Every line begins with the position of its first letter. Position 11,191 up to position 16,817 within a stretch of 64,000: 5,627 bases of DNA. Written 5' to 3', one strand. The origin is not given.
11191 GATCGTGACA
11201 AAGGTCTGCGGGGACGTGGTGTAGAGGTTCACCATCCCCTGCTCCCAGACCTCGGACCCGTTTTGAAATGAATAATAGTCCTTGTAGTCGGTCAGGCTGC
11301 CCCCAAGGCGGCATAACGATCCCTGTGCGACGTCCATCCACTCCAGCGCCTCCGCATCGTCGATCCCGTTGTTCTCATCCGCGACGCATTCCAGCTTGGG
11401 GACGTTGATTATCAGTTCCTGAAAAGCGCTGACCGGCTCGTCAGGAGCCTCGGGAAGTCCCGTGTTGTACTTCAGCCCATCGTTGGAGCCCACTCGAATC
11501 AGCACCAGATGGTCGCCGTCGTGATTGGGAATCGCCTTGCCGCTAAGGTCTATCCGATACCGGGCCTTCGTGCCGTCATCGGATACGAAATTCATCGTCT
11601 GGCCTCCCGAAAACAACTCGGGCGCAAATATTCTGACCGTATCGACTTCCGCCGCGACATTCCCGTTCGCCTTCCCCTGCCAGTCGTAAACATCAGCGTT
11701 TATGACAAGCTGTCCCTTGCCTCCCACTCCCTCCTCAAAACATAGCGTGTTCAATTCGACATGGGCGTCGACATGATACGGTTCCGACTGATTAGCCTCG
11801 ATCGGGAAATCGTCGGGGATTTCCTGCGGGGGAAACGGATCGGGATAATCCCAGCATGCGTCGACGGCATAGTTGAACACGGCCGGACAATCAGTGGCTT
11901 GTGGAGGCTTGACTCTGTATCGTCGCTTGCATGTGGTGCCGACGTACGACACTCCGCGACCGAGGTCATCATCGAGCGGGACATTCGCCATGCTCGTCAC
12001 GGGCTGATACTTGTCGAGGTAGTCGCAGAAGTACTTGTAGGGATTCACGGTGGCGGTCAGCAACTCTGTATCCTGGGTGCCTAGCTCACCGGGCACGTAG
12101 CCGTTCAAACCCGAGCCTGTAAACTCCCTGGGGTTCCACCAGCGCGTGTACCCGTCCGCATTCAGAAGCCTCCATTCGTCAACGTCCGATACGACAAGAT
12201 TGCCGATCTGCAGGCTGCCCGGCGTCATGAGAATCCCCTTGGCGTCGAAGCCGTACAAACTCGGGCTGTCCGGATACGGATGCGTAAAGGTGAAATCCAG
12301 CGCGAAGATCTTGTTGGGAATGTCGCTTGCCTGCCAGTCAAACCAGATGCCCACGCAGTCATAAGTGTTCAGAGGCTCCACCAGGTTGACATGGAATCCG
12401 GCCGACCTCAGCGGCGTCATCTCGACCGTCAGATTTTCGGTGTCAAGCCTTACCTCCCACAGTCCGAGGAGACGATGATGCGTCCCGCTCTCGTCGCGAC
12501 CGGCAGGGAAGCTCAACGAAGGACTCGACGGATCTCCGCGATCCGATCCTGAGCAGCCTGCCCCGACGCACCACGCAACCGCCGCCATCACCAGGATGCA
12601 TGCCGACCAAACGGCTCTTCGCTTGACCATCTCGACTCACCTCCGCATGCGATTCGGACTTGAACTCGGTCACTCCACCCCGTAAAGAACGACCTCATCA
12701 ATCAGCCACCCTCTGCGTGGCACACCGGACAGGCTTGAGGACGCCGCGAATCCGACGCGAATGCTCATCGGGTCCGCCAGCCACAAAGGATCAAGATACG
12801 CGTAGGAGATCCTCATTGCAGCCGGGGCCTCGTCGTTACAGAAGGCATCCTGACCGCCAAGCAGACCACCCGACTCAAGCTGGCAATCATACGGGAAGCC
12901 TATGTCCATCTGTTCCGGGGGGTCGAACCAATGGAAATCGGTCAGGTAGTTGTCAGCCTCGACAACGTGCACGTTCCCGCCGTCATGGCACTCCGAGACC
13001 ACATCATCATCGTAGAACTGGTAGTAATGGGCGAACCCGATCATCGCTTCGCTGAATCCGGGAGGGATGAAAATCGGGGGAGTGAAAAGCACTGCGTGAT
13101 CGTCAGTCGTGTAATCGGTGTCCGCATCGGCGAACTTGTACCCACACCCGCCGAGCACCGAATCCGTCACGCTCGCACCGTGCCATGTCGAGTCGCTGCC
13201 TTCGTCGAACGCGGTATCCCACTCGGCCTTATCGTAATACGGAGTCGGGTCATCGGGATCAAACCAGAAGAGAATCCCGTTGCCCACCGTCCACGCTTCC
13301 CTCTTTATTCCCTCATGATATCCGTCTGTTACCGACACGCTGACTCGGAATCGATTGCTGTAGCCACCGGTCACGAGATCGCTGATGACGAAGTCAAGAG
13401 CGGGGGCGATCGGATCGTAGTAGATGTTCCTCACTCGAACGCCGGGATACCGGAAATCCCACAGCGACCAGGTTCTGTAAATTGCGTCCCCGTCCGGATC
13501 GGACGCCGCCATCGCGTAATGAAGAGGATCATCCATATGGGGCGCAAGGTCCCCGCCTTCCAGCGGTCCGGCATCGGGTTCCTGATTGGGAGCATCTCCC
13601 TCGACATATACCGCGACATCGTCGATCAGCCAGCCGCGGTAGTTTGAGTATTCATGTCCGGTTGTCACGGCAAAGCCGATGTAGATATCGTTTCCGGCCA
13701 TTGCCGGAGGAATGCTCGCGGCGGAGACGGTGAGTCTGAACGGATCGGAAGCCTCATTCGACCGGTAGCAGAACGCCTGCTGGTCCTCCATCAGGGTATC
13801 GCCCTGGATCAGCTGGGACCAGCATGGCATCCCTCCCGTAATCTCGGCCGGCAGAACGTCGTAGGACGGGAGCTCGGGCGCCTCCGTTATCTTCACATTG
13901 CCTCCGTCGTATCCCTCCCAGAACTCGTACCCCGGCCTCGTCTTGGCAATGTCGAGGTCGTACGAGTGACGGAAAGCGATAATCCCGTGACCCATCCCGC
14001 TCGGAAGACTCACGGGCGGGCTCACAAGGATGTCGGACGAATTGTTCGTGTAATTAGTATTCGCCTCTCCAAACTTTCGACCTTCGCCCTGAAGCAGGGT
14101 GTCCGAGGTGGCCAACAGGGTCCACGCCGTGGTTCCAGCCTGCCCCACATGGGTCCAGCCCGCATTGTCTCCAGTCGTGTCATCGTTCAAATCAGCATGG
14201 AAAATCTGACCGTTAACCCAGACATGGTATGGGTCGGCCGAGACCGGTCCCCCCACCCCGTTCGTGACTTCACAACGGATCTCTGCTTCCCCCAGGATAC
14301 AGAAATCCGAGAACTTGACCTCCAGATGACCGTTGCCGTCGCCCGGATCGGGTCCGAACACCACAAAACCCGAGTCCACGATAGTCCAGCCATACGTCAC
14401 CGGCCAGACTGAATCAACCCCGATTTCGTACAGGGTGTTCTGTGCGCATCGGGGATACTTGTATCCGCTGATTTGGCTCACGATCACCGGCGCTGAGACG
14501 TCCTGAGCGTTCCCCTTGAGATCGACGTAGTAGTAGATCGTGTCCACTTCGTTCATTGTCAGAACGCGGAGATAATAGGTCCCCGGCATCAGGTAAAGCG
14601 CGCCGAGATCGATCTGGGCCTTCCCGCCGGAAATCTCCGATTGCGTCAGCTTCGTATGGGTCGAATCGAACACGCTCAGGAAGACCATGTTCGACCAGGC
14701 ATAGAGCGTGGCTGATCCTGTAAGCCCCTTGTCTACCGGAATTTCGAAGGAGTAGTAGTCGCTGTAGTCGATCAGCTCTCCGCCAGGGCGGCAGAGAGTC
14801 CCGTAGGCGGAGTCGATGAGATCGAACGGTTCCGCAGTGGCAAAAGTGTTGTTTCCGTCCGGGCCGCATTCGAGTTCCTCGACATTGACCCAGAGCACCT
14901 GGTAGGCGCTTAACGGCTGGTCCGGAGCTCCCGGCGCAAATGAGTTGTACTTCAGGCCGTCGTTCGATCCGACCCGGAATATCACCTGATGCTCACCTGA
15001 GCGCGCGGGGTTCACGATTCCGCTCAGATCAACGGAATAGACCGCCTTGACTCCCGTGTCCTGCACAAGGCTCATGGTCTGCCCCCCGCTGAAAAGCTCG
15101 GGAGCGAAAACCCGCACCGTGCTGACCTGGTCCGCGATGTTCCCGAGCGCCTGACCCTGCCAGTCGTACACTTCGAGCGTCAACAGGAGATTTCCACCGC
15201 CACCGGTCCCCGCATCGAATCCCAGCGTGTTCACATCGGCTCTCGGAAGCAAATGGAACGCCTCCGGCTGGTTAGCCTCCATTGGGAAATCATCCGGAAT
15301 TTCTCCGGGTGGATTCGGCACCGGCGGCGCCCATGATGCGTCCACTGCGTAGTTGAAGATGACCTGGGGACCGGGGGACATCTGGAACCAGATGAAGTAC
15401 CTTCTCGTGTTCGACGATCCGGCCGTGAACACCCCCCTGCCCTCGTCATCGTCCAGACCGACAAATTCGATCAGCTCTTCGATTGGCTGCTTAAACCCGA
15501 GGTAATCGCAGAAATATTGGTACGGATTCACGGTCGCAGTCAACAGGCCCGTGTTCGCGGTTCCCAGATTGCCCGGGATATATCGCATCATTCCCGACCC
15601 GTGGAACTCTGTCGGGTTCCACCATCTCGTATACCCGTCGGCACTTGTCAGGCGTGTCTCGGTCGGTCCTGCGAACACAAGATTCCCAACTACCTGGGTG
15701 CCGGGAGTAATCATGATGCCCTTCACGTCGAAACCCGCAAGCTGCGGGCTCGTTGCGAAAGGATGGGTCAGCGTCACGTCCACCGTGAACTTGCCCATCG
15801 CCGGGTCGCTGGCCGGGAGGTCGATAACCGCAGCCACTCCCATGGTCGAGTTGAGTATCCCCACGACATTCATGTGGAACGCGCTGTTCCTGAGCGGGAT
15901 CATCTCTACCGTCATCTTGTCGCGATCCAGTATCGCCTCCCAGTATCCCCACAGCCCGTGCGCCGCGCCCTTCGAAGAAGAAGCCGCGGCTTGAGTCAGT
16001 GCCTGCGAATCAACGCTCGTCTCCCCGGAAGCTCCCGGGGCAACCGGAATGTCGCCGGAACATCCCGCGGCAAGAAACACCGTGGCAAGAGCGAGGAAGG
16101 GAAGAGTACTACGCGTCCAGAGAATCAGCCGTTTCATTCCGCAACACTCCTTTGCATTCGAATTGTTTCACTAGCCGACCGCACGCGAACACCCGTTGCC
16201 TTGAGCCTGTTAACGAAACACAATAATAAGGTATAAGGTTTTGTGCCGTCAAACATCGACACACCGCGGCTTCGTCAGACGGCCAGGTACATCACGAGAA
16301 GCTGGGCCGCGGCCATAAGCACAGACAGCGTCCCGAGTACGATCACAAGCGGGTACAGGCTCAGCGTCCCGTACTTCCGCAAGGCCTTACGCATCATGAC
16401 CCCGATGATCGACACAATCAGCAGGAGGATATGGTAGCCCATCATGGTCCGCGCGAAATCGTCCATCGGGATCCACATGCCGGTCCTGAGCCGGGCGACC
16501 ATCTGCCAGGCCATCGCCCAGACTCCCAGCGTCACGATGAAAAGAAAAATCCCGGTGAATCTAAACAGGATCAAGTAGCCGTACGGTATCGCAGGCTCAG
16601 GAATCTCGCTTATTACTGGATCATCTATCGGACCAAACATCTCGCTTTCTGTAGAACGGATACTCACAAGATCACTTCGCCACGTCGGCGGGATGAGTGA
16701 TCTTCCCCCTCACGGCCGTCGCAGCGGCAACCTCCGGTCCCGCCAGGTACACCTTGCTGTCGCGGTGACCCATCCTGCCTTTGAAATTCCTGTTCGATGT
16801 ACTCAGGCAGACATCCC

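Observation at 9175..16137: Tandem pair of ~1150-aa paralogous lipoproteins, part of a five-copy family sharing an unassigned ~400-aa N-terminal module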

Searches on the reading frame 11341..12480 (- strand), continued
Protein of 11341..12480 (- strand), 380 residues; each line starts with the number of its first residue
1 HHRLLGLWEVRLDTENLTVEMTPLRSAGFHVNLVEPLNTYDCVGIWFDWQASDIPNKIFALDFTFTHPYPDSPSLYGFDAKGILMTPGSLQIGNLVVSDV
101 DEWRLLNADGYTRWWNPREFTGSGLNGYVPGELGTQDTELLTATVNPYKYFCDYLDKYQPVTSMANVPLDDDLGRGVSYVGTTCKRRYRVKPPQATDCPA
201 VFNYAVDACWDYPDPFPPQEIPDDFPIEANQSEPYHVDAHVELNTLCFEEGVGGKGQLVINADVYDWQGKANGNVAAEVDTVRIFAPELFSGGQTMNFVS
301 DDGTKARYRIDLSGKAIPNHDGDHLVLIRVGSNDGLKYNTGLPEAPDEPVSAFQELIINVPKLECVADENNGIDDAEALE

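Call 68: find_encoding_contigs(protein=P0091, flank=8000, max_places=2)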
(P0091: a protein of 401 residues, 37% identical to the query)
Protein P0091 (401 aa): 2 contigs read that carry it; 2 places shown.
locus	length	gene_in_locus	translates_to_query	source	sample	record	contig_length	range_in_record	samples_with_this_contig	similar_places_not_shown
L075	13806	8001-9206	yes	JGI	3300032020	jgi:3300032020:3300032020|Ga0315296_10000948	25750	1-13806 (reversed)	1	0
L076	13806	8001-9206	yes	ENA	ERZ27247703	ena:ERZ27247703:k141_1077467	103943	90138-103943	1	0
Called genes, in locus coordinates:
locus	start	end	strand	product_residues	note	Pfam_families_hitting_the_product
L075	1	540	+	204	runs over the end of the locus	PF02130:YbeY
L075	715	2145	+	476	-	PF01595:CNNM, PF00571:CBS, PF03471:CorC_HlyC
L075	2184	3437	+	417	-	PF01595:CNNM, PF00571:CBS (faint), PF03471:CorC_HlyC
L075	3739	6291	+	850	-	-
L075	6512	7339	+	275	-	PF02985:HEAT (faint), PF13513:HEAT_EZ (faint), PF03130:HEAT_PBS (faint), PF13646:HEAT_2, PF00514:Arm (faint), PF13646:HEAT_2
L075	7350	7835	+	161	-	PF10825:DUF2752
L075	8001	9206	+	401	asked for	-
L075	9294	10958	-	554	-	PF00149:Metallophos, PF02872:5_nucleotid_C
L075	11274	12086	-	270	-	-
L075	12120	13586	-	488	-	PF00224:PK, PF02887:PK_C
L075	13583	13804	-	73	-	?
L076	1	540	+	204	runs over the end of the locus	PF02130:YbeY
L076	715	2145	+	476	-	PF01595:CNNM, PF00571:CBS, PF03471:CorC_HlyC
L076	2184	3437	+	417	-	PF01595:CNNM, PF00571:CBS (faint), PF03471:CorC_HlyC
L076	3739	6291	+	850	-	-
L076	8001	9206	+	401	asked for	-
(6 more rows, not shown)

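Call 69: find_encoding_contigs(protein=P0016, flank=8000, max_places=2)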
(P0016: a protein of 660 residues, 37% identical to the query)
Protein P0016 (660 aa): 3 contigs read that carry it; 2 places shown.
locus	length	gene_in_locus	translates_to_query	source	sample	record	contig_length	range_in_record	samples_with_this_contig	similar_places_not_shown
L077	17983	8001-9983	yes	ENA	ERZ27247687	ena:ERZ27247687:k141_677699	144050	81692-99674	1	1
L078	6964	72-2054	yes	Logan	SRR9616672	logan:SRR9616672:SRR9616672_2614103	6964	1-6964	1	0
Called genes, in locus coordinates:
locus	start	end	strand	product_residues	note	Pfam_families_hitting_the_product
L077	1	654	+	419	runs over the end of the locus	PF00330:Aconitase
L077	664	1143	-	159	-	-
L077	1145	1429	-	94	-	-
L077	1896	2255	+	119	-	-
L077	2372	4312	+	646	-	-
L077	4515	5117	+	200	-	PF13646:HEAT_2 (faint)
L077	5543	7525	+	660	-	-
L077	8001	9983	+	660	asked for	-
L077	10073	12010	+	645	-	-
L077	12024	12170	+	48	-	-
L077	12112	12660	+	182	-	PF13646:HEAT_2 (faint)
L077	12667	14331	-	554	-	-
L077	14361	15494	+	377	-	-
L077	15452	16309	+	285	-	PF00520:Ion_trans, PF07885:Ion_trans_2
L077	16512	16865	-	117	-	-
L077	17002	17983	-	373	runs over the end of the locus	PF01408:GFO_IDH_MocA, PF22725:GFO_IDH_MocA_C3, PF02894:GFO_IDH_MocA_C (weak)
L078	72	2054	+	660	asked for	-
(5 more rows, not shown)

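Call 71: search_protein_families(library=pfam, proteins=[L041:5563-6204:+, L042:5139-5720:+, L077:4515-5117:+, L077:12112-12660:+, L077:2372-4312:+, L077:12667-14331:-, L075:3739-6291:+], max_evalue=0.01)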
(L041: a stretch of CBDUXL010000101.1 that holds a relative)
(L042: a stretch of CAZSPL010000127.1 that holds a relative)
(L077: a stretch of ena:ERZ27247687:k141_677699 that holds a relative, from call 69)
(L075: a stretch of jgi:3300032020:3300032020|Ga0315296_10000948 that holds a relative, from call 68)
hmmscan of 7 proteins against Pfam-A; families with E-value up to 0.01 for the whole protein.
L041:5563-6204:+ (214 aa): 2 families
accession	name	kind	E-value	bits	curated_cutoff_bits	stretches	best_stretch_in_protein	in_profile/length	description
PF13646.12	HEAT_2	-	5.2e-06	27.1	27.7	1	122-174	23-74/88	HEAT repeats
PF03130.22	HEAT_PBS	-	3.8e-05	24.3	20.9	0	122-141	8-27/27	PBS lyase HEAT-like repeat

L042:5139-5720:+ (194 aa): 1 family
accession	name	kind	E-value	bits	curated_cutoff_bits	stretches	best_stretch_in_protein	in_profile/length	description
PF13646.12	HEAT_2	-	7.4e-09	36.2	27.7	1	96-163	14-71/88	HEAT repeats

L077:4515-5117:+ (200 aa): 2 families
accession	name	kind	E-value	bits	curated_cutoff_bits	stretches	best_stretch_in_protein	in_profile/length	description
PF13646.12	HEAT_2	-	1.8e-08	35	27.7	1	109-173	23-77/88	HEAT repeats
PF03130.22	HEAT_PBS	-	0.0062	17.4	20.9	0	85-99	11-25/27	PBS lyase HEAT-like repeat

L077:12112-12660:+ (182 aa): 1 family
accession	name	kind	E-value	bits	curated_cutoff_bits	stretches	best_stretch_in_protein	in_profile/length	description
PF13646.12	HEAT_2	-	1.9e-09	38.1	27.7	1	91-128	23-60/88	HEAT repeats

L077:2372-4312:+ (646 aa): 0 families

L077:12667-14331:- (554 aa): 1 family
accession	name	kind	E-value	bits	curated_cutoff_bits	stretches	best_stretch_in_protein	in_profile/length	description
PF11028.14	TMEM260-like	-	0.0037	17.5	24.2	1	73-202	46-174/179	Protein O-mannosyl-transferase TMEM260-like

L075:3739-6291:+ (850 aa): 0 families

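Call 74: search_solved_structures(query=A4, max_evalue=10)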
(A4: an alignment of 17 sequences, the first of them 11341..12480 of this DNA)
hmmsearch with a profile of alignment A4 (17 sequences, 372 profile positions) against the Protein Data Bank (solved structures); distinct sequences matched with E-value up to 10: 2.
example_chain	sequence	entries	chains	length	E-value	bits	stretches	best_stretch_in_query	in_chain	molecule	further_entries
4ida_A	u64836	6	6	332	0.4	12.8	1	79-117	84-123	Ripening-induced protein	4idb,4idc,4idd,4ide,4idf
9xj1_N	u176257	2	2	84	0.84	11.8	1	162-242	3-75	Photosystem I reaction center subunit N, chloroplastic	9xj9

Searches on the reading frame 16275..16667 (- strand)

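Call 76: search_protein_families(library=pfam, proteins=[window:16275-16667:-], max_evalue=0.05)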
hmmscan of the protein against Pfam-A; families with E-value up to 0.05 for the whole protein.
window:16275-16667:- (130 aa): 1 family
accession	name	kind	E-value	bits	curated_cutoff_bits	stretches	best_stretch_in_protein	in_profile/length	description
PF20749.2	DUF6833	-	0.022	14.9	26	1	70-84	39-53/57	Domain of unknown function (DUF6833)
